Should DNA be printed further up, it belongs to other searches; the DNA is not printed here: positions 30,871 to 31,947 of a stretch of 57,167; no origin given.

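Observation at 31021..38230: Tightly coupled PLD-SNF2 helicase / nuclease-less type IIG-like m6A methyltransferase / HEPN-like operon: a non-canonical restriction-plus-failsafe candidate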

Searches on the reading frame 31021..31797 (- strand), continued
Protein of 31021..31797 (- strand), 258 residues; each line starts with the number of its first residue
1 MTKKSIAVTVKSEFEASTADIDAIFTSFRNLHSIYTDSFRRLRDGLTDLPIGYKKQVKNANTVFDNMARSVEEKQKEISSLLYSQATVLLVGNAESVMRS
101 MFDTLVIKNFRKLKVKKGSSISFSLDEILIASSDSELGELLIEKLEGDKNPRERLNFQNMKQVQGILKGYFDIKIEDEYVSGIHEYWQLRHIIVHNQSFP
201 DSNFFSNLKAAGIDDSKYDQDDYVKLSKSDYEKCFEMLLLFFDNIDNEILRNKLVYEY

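Call 60: search_protein_families(library=pfam, alignment_id=A4, max_evalue=0.1)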
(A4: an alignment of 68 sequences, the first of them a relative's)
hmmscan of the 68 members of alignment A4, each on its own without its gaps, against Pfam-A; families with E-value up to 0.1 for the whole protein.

A. member 1, P0001 (258 aa): 1 family
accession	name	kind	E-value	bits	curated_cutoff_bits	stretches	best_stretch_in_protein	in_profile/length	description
PF07735.22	FBA_2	-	0.032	14.7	22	1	102-133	2-32/67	F-box associated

B. families by the number of members that match (of 68 scanned): 52 families (the first 25 are shown)
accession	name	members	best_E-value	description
PF18735.6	HEPN_RiboL-PSP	16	1.5e-07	RiboL-PSP-HEPN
PF07766.19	LETM1_RBD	2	0.04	LETM1-like, RBD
PF00403.32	HMA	1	0.0012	Heavy-metal-associated domain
PF22729.1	NCH3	1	0.0017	NACHT C-terminal Helical domain 3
PF18739.6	HEPN_Apea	1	0.0025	Apea-like HEPN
PF04111.17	APG6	1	0.0036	Apg6 BARA domain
PF21859.2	Replitron_HUH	1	0.0074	Replitron, HUH endonuclease domain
PF00104.35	Hormone_recep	1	0.0096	Ligand-binding domain of nuclear hormone receptor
PF07074.17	TRAP-gamma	1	0.0099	Translocon-associated protein, gamma subunit (TRAP-gamma)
PF14176.11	YxiJ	1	0.011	YxiJ-like protein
PF09524.15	Phg_2220_C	1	0.011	Conserved phage C-terminus (Phg_2220_C)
PF20740.2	TP0453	1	0.012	Outer membrane-associated lipoprotein TP0453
PF24583.1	DUF7610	1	0.014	Domain of unknown function (DUF7610)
PF17930.7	LpxI_N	1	0.016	LpxI N-terminal domain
PF20409.4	SnoaL_5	1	0.018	SnoaL-like domain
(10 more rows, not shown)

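Call 61: search_solved_structures(query=A4, max_evalue=10, show_alignments=3)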
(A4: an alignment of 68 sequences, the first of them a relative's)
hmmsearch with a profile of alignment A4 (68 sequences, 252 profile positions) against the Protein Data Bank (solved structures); distinct sequences matched with E-value up to 10: 8.
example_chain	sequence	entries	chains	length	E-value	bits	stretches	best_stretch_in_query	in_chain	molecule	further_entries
9i38_A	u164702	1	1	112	0.06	15.9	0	45-81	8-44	m4D2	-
7ah0_A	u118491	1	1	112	0.33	13.5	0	49-81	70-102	4D2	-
4uos_A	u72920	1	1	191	0.4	13.2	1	4-96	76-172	DESIGNED HELICAL BUNDLE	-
8ccr_A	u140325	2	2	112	0.47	13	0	49-81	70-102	4D2 (mutant T19D)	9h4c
9hac_B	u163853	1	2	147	0.63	12.6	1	23-77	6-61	BBF-14_binder4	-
9qrf_A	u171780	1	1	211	0.75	12.3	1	116-174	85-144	ancestor of diDNase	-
4i0x_B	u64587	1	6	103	1.6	11.2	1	6-48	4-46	ESAT-6-like protein MAB_3113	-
9xph_G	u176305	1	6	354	1.7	11.2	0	137-164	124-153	PHIKZ174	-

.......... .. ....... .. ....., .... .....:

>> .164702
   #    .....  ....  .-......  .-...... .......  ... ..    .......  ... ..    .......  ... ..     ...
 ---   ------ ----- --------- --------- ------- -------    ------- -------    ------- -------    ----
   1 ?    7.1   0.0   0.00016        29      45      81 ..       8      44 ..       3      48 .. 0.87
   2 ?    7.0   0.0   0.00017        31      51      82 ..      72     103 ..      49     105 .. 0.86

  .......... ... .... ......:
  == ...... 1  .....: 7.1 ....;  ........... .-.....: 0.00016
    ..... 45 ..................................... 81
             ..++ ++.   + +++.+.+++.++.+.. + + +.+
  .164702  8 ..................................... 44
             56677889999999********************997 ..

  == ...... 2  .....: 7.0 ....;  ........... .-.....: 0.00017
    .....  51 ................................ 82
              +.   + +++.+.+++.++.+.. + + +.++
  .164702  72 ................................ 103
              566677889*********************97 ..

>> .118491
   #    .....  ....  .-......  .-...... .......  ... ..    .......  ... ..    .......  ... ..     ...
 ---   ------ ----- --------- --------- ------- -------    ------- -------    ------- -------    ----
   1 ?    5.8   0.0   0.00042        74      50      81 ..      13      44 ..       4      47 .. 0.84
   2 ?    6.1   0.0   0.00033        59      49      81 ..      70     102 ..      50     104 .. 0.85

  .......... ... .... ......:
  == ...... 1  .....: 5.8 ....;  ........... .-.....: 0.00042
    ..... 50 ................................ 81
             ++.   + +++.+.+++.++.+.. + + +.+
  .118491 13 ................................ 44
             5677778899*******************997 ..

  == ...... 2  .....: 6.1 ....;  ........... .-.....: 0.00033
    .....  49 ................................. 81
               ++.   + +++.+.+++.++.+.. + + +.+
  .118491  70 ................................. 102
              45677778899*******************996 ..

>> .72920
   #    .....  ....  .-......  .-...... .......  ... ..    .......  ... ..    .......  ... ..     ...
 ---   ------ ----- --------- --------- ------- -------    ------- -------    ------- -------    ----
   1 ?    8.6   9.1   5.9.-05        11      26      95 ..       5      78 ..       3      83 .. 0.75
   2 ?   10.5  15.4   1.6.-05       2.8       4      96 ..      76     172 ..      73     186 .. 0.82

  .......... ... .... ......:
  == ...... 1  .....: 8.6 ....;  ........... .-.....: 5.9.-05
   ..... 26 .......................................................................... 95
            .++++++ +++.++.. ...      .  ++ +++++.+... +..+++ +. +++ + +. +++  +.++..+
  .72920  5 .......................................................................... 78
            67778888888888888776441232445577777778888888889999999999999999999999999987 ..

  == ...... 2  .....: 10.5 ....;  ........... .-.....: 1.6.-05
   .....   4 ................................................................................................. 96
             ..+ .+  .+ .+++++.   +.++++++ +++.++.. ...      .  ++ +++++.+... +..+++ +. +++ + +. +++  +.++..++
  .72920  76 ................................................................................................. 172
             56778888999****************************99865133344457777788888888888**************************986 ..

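Call 63: search_protein_families(library=pfam, proteins=[P0299, P0304, P0306, P0308, P0318, P0320, P0330, P0338, P0342, P0364], max_evalue=0.1)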
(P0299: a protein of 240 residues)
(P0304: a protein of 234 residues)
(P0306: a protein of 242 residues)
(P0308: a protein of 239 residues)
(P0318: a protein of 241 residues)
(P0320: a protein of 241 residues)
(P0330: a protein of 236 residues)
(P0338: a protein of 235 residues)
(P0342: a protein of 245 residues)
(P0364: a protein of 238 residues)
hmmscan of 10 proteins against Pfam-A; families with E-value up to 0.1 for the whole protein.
P0299 (240 aa): 2 families
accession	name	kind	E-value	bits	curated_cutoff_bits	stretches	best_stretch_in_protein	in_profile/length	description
PF18735.6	HEPN_RiboL-PSP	-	1.5e-07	32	28.4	1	55-240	9-190/191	RiboL-PSP-HEPN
PF24465.1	Tri-helical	-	0.062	14.2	27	0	193-236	11-54/85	Tri-helical domain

P0304 (234 aa): 1 family
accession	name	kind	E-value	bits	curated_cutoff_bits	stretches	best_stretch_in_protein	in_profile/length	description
PF21328.3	Gp44_lid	-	0.05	14.2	27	0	138-162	37-60/63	Sliding-clamp-loader large subunit, AAA+ ATPase lid domain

P0306 (242 aa): 0 families

P0308 (239 aa): 0 families

P0318 (241 aa): 1 family
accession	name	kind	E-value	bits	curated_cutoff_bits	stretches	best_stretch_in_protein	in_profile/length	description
PF20740.2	TP0453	-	0.012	15.2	27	0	35-74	113-152/252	Outer membrane-associated lipoprotein TP0453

P0320 (241 aa): 3 families
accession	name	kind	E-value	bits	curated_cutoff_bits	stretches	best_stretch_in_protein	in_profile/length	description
PF18735.6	HEPN_RiboL-PSP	-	0.0099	16.2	28.4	1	58-186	10-158/191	RiboL-PSP-HEPN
PF16767.10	KinB_sensor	-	0.052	14.5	27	1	122-173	11-64/122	Sensor domain of alginate biosynthesis sensor protein KinB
PF06255.18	MafB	-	0.087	12.7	25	0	8-97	182-269/312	Neisseria toxin MafB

P0330 (236 aa): 1 family
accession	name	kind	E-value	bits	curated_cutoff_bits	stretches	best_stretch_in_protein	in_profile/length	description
PF14176.11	YxiJ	-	0.011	16.7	27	0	97-156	15-75/109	YxiJ-like protein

P0338 (235 aa): 1 family
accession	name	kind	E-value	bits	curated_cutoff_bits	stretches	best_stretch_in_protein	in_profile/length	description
PF23843.2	DUF7210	-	0.056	13.5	27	0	204-218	14-28/38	Domain of unknown function (DUF7210)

P0342 (245 aa): 1 family
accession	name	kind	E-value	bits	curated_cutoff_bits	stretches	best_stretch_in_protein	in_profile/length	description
PF18735.6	HEPN_RiboL-PSP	-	0.043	14.2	28.4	1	58-187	6-158/191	RiboL-PSP-HEPN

P0364 (238 aa): 1 family
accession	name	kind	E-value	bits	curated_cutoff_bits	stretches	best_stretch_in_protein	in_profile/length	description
PF09432.15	THP2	-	0.085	13.4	28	0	29-79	31-81/129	Tho complex subunit THP2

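Call 73: find_encoding_contigs(protein=window:31021-31797:-, flank=1000, max_places=3)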
Protein window:31021-31797:- (258 aa): 3 contigs read that carry it; 3 places shown.
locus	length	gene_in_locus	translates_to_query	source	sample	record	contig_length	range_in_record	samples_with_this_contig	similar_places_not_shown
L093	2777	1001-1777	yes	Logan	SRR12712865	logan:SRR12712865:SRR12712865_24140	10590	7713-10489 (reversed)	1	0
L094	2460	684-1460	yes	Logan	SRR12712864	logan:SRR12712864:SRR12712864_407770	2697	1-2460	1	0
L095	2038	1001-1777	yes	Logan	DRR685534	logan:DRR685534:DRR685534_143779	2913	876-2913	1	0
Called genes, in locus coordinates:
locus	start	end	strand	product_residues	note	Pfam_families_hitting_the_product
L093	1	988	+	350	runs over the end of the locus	PF07669:Eco57I, PF12950:TaqI_C (weak)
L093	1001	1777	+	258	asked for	-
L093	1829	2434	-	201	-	PF04471:Mrr_cat, PF22722:NA-iREase1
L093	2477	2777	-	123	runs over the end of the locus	PF01641:SelR, PF24046:At4g08330 (faint)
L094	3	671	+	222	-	?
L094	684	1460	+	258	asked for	-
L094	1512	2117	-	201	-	PF04471:Mrr_cat, PF22722:NA-iREase1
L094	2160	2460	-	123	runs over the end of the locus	PF01641:SelR, PF24046:At4g08330 (faint)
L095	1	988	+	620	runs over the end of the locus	?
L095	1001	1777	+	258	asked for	-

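Call 91: find_encoding_contigs(protein=P0002, flank=4000, max_places=2)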
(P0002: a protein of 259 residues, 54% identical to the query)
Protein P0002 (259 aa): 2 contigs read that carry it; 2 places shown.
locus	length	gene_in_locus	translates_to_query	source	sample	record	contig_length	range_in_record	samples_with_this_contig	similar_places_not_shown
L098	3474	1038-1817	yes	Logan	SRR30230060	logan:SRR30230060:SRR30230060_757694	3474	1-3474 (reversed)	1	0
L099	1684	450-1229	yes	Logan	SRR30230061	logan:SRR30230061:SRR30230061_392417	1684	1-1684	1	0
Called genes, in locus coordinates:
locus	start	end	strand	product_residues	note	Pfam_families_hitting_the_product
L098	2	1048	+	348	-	?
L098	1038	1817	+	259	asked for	-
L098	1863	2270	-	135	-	-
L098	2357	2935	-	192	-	PF04471:Mrr_cat, PF13156:Mrr_cat_2 (weak), PF22722:NA-iREase1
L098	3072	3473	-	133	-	?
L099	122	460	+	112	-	PF20466:MmeI_TRD, PF20467:MmeI_C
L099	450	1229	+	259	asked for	-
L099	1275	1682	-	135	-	?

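Call 105: find_encoding_contigs(protein=P0299, flank=7000, max_places=2)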
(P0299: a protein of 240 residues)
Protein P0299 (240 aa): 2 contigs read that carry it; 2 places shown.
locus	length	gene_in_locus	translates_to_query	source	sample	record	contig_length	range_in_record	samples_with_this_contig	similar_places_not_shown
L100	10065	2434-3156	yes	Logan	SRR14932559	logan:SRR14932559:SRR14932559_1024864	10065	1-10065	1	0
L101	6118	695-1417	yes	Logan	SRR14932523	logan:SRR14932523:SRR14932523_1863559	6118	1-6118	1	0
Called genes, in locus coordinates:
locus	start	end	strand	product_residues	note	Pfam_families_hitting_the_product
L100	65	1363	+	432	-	PF01420:Methylase_S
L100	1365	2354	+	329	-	-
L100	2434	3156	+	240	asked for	PF18735:HEPN_RiboL-PSP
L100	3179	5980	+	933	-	PF04313:HSDR_N, PF04851:ResIII, PF00270:DEAD, PF18766:SWI2_SNF2, PF22679:T1R_D3-like, PF12008:EcoR124_C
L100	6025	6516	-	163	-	PF24716:WapI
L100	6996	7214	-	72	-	PF24113:DUF7387 (weak)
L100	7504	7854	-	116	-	PF08818:DUF1801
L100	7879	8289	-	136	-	-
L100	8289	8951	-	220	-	PF03167:UDG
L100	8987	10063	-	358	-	?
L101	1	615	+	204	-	?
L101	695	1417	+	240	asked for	PF18735:HEPN_RiboL-PSP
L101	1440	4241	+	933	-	PF04313:HSDR_N, PF04851:ResIII, PF00270:DEAD, PF18766:SWI2_SNF2, PF22679:T1R_D3-like, PF12008:EcoR124_C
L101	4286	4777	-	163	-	PF24716:WapI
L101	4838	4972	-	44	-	-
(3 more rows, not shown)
